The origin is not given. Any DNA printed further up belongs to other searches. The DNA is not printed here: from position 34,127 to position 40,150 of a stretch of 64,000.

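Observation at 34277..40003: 1908-aa secreted, highly acidic multi-module protein with no recognisable anchor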

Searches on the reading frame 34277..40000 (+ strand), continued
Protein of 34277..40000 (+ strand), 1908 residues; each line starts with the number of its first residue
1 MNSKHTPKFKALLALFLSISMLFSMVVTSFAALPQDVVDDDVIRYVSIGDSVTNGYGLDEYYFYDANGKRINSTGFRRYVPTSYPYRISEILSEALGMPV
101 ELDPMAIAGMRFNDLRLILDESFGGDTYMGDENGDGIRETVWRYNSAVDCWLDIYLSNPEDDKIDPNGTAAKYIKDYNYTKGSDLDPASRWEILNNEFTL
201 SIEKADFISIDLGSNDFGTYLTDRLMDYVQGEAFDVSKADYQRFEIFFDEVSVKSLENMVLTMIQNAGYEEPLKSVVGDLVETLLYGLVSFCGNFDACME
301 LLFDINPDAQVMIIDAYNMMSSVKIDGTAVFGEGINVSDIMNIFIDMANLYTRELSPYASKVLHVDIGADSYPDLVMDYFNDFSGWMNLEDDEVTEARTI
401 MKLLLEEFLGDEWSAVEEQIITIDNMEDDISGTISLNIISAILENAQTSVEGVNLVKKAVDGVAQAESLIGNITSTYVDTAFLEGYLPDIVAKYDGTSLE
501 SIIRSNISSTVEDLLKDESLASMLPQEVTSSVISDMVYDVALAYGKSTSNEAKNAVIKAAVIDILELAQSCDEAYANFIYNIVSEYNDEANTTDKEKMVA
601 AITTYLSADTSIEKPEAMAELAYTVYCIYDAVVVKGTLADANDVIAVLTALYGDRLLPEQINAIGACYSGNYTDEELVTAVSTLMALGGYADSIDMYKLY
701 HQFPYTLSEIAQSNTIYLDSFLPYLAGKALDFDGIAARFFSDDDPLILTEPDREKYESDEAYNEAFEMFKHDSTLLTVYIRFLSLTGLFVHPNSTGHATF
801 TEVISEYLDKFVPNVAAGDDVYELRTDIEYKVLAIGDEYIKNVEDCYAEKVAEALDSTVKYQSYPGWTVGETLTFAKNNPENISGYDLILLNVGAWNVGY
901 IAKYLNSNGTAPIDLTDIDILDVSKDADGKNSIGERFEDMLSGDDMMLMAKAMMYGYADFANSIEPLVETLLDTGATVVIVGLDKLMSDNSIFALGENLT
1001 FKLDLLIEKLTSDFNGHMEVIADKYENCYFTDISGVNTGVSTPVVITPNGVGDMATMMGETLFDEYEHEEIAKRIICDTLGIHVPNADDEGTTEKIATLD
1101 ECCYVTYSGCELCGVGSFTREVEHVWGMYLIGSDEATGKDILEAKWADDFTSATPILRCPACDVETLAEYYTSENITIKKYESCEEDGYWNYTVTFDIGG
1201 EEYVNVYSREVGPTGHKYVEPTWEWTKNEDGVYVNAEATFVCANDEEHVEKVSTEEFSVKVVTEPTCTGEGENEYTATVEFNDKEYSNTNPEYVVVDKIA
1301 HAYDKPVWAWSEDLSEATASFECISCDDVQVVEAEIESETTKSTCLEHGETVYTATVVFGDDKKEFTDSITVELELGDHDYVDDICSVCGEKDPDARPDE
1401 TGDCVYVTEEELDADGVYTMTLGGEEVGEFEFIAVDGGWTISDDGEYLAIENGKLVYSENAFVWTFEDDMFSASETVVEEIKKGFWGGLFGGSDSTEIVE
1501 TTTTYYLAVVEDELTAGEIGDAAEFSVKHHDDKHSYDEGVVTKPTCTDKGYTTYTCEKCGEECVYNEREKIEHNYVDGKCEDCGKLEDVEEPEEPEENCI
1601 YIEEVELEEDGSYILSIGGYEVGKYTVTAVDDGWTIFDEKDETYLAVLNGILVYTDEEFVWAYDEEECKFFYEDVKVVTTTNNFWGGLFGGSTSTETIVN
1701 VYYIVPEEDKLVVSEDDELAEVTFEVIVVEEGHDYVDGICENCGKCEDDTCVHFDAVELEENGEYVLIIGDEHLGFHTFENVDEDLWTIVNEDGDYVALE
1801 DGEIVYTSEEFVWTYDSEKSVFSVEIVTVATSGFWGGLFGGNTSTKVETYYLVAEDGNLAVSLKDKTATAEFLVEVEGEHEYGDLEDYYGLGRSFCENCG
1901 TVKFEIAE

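Call 23: find_encoding_contigs(protein=P0008, flank=8000, max_places=2)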
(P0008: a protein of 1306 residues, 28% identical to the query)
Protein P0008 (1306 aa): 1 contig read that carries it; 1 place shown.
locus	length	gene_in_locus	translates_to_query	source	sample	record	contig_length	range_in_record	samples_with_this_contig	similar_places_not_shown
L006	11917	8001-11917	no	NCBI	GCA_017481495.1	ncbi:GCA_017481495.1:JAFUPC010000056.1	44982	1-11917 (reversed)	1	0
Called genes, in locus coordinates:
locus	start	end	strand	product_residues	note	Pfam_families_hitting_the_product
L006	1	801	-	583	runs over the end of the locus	PF00664:ABC_membrane, PF00005:ABC_tran, PF02463:SMC_N (faint)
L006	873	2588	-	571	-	PF00664:ABC_membrane, PF00005:ABC_tran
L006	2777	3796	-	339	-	PF01207:Dus, PF01180:DHO_dh (faint)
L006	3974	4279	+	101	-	-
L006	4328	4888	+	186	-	-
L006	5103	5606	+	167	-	PF13560:HTH_31, PF01381:HTH_3, PF12844:HTH_19, PF13384:HTH_23 (faint)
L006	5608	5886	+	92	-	-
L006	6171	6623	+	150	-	PF00501:AMP-binding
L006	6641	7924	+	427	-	PF00501:AMP-binding, PF13193:AMP-binding_C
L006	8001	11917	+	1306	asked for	PF13472:Lipase_GDSL_2 (weak)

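Call 24: find_encoding_contigs(protein=P0009, flank=8000, max_places=2)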
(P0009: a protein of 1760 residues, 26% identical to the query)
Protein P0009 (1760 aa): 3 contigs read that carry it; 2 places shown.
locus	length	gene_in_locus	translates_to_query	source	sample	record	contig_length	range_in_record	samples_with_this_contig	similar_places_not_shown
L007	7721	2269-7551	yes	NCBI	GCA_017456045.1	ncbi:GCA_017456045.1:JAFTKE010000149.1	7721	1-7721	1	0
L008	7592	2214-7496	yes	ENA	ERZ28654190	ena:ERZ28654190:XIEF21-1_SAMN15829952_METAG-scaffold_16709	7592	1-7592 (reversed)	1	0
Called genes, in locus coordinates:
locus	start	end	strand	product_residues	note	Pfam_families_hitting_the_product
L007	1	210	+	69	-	?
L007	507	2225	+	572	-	PF00501:AMP-binding, PF13193:AMP-binding_C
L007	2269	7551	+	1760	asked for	PF13472:Lipase_GDSL_2 (faint), PF00041:fn3 (faint), PF25833:Fn3_SaeA_3rd (faint)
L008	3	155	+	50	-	?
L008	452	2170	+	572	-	PF00501:AMP-binding, PF13193:AMP-binding_C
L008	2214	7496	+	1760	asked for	PF13472:Lipase_GDSL_2 (faint), PF00041:fn3 (faint), PF25833:Fn3_SaeA_3rd (faint)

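Call 25: find_encoding_contigs(protein=P0007, flank=8000, max_places=2)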
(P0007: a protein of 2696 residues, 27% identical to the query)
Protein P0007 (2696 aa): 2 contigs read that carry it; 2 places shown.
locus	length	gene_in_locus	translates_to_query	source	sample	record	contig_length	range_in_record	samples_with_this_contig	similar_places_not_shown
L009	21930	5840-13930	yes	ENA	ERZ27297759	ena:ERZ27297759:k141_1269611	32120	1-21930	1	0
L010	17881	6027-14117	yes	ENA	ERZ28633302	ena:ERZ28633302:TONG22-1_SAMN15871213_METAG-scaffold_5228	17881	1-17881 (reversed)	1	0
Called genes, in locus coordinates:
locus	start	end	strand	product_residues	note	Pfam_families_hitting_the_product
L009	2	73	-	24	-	?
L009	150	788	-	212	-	PF00730:HhH-GPD, PF14520:HHH_5 (faint), PF00633:HHH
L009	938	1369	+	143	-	PF13673:Acetyltransf_10, PF00583:Acetyltransf_1, PF13508:Acetyltransf_7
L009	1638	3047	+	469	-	-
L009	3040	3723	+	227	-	PF12838:Fer4_7 (faint), PF14697:Fer4_21 (faint), PF12837:Fer4_6 (faint), PF13237:Fer4_10 (faint), PF00037:Fer4 (weak), PF13484:Fer4_16 (faint)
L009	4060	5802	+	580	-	PF00501:AMP-binding, PF13193:AMP-binding_C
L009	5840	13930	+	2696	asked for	PF00657:Lipase_GDSL (faint), PF13472:Lipase_GDSL_2 (weak), PF06268:Fascin (faint)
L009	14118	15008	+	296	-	PF02588:YitT_membrane, PF10035:DUF2179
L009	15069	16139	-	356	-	PF13303:PTS_EIIC_2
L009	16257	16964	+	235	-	PF07722:Peptidase_C26, PF00117:GATase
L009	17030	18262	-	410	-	PF00291:PALP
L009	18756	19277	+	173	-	PF13302:Acetyltransf_3, PF13420:Acetyltransf_4, PF00583:Acetyltransf_1, PF08445:FR47 (weak)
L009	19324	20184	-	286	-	PF05985:EutC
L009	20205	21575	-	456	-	PF06751:EutB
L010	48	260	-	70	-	PF08984:DUF1858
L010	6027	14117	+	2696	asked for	PF00657:Lipase_GDSL (faint), PF13472:Lipase_GDSL_2 (weak), PF06268:Fascin (faint)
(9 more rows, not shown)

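Call 26: search_protein_families(library=ncbifam, proteins=[L005:2-1609:+], max_evalue=0.001)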
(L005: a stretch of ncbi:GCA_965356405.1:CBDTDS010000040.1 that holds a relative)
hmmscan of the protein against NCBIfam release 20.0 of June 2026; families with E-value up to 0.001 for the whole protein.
L005:2-1609:+ (536 aa): 108 families (the best 25 are shown)
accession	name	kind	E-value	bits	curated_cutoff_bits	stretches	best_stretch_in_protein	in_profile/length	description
NF006181.0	PRK08314.1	subfamily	4.9e-79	266.1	705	1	2-522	40-553/563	long-chain-fatty-acid--CoA ligase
NF004837.0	PRK06187.1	subfamily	3.2e-77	260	476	1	2-525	24-524/531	long-chain-fatty-acid--CoA ligase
NF004114.0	PRK05605.1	equivalog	3.2e-70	237.1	766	1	2-513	50-559/575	long-chain-fatty-acid--CoA ligase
NF005220.0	PRK06710.1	equivalog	2.1e-62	211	1116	1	3-461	41-495/563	long-chain-fatty-acid--CoA ligase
NF005714.0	PRK07529.1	subfamily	1.6e-58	198.5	632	1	11-515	63-568/640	acyl-CoA synthetase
NF004822.0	PRK06178.1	equivalog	3.1e-58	197.7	782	1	2-521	53-565/571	acyl-CoA synthetase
NF005463.0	PRK07059.1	subfamily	6.7e-55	186.5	869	1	3-514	40-547/557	long-chain-fatty-acid--CoA ligase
NF009233.0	PRK12583.1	subfamily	2.3e-52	178.2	832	1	10-514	44-541/558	fatty acid CoA ligase family protein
NF005801.1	PRK07656.1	equivalog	3.2e-52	177.8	657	1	10-513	25-493/500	FadD3 family acyl-CoA ligase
NF002966.0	PRK03640.1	equivalog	8.7e-52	176.3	556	2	143-521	121-478/483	o-succinylbenzoate--CoA ligase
NF006386.0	PRK08633.1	equivalog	4.4e-51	173.7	1221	1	163-519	782-1137/1147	acyl-[ACP]--phospholipid O-acyltransferase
NF004229.0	PRK05677.1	subfamily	1.5e-49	168.9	879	1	9-519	47-551/563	long-chain-fatty-acid--CoA ligase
NF004838.1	PRK06188.1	equivalog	2.5e-48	164.7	875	1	11-523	34-523/524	fatty-acid--CoA ligase FadD8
NF006523.0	PRK08974.1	equivalog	1.9e-46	158.3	884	1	29-522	67-552/561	long-chain-fatty-acid--CoA ligase FadD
NF006182.0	PRK08316.1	subfamily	7.1e-46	156.8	663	1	2-524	27-518/523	fatty acyl-CoA synthetase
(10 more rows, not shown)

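Call 39: search_protein_families(library=pfam, proteins=[P0006, P0004, P0009], max_evalue=0.01)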
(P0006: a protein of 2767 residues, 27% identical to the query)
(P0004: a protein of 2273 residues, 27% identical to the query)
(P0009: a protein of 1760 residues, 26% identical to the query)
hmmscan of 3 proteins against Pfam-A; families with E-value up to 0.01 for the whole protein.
P0006 (2767 aa): 5 families
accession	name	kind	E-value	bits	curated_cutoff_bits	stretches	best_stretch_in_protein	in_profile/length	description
PF13472.12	Lipase_GDSL_2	-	6.6e-12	46.7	32.9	1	1484-1762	1-177/178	GDSL-like Lipase/Acylhydrolase family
PF00657.28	Lipase_GDSL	-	3.1e-11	44.3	23.6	0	1482-1552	1-93/208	GDSL-like Lipase/Acylhydrolase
PF06268.19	Fascin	-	9.9e-07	29.3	23.1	0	2100-2134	25-59/108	Fascin domain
PF06229.18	FRG1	-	1.9e-05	24.9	27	0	2104-2135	32-64/189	FRG1-like domain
PF07308.18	DUF1456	-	0.0022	18.6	27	0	757-787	8-38/68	Protein of unknown function (DUF1456)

P0004 (2273 aa): 2 families
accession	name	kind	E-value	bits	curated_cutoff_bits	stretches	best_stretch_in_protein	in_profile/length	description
PF13472.12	Lipase_GDSL_2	-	2.1e-08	35.3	32.9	0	1253-1360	86-177/178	GDSL-like Lipase/Acylhydrolase family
PF00657.28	Lipase_GDSL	-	0.0017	19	23.6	0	57-227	1-94/208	GDSL-like Lipase/Acylhydrolase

P0009 (1760 aa): 5 families
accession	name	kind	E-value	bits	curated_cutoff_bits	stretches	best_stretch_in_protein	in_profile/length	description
PF00041.27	fn3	-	1.1e-07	32.4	25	0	1683-1741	17-71/84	Fibronectin type III domain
PF13472.12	Lipase_GDSL_2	-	2.5e-07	31.8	32.9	0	60-383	2-174/178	GDSL-like Lipase/Acylhydrolase family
PF00657.28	Lipase_GDSL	-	4.1e-05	24.3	23.6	0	57-249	1-111/208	GDSL-like Lipase/Acylhydrolase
PF16383.10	DUF4992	-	7.5e-05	23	29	0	1481-1519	63-103/183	Domain of unknown function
PF21910.2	GH85_C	-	0.00085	20.2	27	0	1579-1607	19-47/95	GH85 endohexosaminidases, C-terminal domain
